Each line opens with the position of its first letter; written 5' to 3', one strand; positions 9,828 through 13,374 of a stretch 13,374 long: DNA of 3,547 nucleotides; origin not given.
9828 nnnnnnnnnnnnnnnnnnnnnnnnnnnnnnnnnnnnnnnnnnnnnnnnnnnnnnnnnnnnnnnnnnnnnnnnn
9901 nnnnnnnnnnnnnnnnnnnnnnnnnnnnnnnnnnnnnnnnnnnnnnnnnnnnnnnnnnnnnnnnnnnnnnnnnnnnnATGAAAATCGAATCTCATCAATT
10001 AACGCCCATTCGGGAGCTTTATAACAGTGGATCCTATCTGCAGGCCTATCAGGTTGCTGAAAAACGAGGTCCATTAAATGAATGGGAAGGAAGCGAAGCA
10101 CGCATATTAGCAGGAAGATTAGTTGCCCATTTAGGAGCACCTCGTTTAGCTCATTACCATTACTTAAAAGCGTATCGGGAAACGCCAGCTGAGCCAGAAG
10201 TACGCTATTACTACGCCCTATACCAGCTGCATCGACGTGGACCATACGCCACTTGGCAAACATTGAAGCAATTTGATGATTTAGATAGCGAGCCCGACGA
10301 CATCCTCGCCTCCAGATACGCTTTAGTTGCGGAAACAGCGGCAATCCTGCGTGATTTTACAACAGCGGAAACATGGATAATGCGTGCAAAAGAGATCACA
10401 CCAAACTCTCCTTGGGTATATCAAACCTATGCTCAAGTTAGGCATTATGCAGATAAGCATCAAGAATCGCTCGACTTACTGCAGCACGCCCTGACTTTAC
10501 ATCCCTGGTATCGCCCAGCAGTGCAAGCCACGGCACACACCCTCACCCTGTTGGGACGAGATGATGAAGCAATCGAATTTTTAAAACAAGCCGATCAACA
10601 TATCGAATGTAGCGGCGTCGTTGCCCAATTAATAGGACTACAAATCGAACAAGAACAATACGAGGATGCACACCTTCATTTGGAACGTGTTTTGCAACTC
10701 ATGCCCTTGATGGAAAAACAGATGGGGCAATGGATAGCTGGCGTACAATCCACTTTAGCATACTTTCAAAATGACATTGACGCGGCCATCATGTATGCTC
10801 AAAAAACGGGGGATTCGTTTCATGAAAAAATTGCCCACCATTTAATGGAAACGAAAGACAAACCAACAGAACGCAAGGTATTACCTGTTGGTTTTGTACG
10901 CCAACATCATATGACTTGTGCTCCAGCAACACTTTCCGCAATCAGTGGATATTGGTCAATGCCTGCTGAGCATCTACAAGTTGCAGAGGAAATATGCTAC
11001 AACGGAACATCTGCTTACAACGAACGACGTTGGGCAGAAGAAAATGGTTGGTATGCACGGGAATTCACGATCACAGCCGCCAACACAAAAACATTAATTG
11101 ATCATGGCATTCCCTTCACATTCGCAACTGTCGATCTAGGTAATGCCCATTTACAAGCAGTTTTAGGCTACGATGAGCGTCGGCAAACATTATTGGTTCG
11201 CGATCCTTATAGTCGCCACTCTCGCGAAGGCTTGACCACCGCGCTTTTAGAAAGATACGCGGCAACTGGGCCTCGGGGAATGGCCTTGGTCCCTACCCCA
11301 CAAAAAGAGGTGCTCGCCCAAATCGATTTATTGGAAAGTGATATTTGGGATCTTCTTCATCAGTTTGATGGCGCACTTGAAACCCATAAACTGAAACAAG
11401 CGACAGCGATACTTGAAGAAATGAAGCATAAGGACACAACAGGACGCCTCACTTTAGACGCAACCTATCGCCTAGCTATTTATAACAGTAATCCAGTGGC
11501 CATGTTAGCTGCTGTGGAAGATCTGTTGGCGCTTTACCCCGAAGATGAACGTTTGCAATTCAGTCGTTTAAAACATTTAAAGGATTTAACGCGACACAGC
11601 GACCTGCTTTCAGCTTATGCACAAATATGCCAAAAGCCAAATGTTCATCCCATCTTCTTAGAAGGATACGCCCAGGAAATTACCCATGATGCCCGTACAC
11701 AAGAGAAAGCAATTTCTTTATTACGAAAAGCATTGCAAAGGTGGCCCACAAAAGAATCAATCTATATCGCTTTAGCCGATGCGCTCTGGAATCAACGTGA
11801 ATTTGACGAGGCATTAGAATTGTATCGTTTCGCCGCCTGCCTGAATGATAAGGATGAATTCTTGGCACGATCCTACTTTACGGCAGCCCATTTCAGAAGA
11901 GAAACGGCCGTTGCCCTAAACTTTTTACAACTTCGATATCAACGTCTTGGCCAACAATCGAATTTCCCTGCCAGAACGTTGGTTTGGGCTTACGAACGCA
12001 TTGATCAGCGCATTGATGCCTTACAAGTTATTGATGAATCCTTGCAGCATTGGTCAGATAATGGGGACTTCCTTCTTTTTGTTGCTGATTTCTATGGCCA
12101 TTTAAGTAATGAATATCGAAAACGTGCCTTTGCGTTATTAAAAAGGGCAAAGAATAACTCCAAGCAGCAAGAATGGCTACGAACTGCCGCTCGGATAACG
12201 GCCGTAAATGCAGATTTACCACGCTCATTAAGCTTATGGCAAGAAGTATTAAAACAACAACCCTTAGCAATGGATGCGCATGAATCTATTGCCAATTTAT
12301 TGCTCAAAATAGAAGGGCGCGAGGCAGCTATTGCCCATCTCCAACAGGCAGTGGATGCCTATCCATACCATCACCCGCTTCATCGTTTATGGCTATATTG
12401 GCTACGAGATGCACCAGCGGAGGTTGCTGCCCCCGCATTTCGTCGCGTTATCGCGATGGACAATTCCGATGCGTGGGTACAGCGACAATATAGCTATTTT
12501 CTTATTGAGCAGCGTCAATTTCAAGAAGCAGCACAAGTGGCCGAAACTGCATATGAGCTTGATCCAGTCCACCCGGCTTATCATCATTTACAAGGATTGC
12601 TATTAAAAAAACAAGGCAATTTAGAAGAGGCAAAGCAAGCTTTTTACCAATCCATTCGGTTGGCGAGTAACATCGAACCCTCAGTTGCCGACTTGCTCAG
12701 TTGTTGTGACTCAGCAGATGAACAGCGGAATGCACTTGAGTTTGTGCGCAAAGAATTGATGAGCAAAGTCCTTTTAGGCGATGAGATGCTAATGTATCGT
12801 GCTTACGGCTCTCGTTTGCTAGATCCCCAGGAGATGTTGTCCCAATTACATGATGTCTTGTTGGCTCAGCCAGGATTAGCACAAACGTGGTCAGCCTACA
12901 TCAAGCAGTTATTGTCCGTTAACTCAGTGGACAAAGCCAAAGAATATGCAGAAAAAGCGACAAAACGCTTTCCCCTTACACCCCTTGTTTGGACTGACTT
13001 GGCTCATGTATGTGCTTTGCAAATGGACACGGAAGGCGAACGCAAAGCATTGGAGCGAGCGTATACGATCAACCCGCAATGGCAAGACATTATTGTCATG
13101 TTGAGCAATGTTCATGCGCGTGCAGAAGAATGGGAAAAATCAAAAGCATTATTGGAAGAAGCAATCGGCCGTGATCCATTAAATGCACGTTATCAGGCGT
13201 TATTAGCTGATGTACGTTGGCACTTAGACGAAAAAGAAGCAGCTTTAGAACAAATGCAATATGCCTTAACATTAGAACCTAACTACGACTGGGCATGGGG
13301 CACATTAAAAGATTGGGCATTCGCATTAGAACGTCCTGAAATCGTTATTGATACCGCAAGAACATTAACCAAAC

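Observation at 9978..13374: Large TPR protein (more than 1130 aa, runs off the window) with an internal C39-like cysteine peptidase domain; not present in the ORF track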

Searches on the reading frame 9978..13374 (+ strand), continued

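Call 59: search_protein_families(library=pfam, proteins=[L022:7455-7958:+, L022:6529-7365:-, L022:2661-6314:-, L022:755-1558:-, L022:1766-2530:-, L022:86-745:+, L022:13159-14103:-, L022:14170-15864:-, L022:15985-16416:-], max_evalue=0.001)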
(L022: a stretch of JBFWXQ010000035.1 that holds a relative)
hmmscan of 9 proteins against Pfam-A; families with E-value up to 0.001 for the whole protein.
L022:7455-7958:+ (167 aa): 1 family
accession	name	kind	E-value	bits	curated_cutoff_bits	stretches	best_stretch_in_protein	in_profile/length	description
PF19480.5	DUF6016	-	1.2e-19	71.6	27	1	13-125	5-137/141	Domain of unknown function (DUF6016)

L022:6529-7365:- (278 aa): 2 families
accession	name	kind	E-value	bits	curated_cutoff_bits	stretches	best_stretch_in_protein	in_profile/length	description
PF24741.1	AlkZ-rel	-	7.6e-30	104.4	26.5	1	27-223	1-207/221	AlkZ related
PF06224.18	AlkZ-like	-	0.00061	20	25.9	1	106-251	60-209/329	DNA glycosylase AlkZ-like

L022:2661-6314:- (1217 aa): 15 families
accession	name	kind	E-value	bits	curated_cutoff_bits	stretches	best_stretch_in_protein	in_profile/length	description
PF12770.12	CHAT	-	2.6e-59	201.5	24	1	916-1208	4-289/289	CHAT domain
PF07719.23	TPR_2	-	1.4e-24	84.5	27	1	294-326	1-33/34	Tetratricopeptide repeat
PF13424.12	TPR_12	-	5.8e-22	78.1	30.1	2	611-677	4-72/77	Tetratricopeptide repeat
PF00515.34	TPR_1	-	1.7e-19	69.2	27.8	1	294-326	1-33/34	Tetratricopeptide repeat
PF13181.12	TPR_8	-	7.2e-18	63.6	25.7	0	221-253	2-34/34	Tetratricopeptide repeat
PF13428.12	TPR_14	-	3.1e-14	52.5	23.5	0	220-262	1-43/44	Tetratricopeptide repeat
PF13431.12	TPR_17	-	7.1e-14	51.3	24.4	1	283-314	2-33/34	Tetratricopeptide repeat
PF13432.12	TPR_16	-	7.2e-14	52.3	32.7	0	225-292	2-63/65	Tetratricopeptide repeat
PF13414.12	TPR_11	-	2.3e-13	50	26.8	2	276-308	10-42/42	TPR repeat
PF17874.7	TPR_MalT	-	1e-11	45.2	45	1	579-772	11-199/336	MalT-like TPR region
PF13371.12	TPR_9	-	1.8e-11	44.3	35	1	278-337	13-72/73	Tetratricopeptide repeat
PF14559.12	TPR_19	-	1.9e-08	34.9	25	0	234-271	5-42/68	Tetratricopeptide repeat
PF13374.12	TPR_10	-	1.9e-07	31.3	27.5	0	740-766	8-34/42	Tetratricopeptide repeat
PF13174.12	TPR_6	-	3.1e-07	31.1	26.3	0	295-327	1-33/33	Tetratricopeptide repeat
PF13176.12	TPR_7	-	1.2e-06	28.5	27.9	0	697-720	2-25/36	Tetratricopeptide repeat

L022:755-1558:- (267 aa): 1 family
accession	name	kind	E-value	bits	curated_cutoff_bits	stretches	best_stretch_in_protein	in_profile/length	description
PF14891.12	Peptidase_M91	-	2.8e-21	77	25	1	96-258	6-169/176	Effector protein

L022:1766-2530:- (254 aa): 0 families

L022:86-745:+ (219 aa): 2 families
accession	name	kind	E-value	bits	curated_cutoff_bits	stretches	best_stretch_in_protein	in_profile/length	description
PF02518.31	HATPase_c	-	4.9e-13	49.9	26.4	1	112-202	4-110/111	Histidine kinase-, DNA gyrase B-, and HSP90-like ATPase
PF07730.19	HisKA_3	-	5.6e-12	46.5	24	1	2-70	4-67/68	Histidine kinase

L022:13159-14103:- (314 aa): 1 family
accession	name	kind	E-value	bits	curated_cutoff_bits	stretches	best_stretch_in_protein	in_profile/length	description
PF01261.30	AP_endonuc_2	-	1.2e-25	91.1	31.1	1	79-310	29-244/249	Xylose isomerase-like TIM barrel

L022:14170-15864:- (564 aa): 4 families
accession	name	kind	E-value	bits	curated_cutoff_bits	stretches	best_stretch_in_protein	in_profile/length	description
PF07228.17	SpoIIE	-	5.3e-48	163.9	25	1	372-561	7-190/192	Stage II sporulation protein E (SpoIIE)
PF13185.12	GAF_2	-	8.8e-08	32.9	28.6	1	248-300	86-136/136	GAF domain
PF01590.32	GAF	-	2.5e-07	31.7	22.4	0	230-298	62-132/133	GAF domain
PF13492.12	GAF_3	-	3.2e-06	28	27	0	86-136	79-129/129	GAF domain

L022:15985-16416:- (143 aa): 2 families
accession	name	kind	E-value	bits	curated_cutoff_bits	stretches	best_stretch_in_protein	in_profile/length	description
PF13581.12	HATPase_c_2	-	4.6e-33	114.4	27.4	1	13-139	2-127/127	Histidine kinase-like ATPase domain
PF02518.31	HATPase_c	-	7.2e-09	36.5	26.4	1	41-132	4-100/111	Histidine kinase-, DNA gyrase B-, and HSP90-like ATPase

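Call 77: find_related_loci(query=A4, collection=viral_contigs, flank=5000)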
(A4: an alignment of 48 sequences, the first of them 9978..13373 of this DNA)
Query A4 (1132 aa) in viral_contigs; peptide patterns used: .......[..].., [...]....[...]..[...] (x = any residue, [..] = any of these).
55 stretches matched a pattern, but none encodes a relative of the query by tblastn (E <= 1e-3).
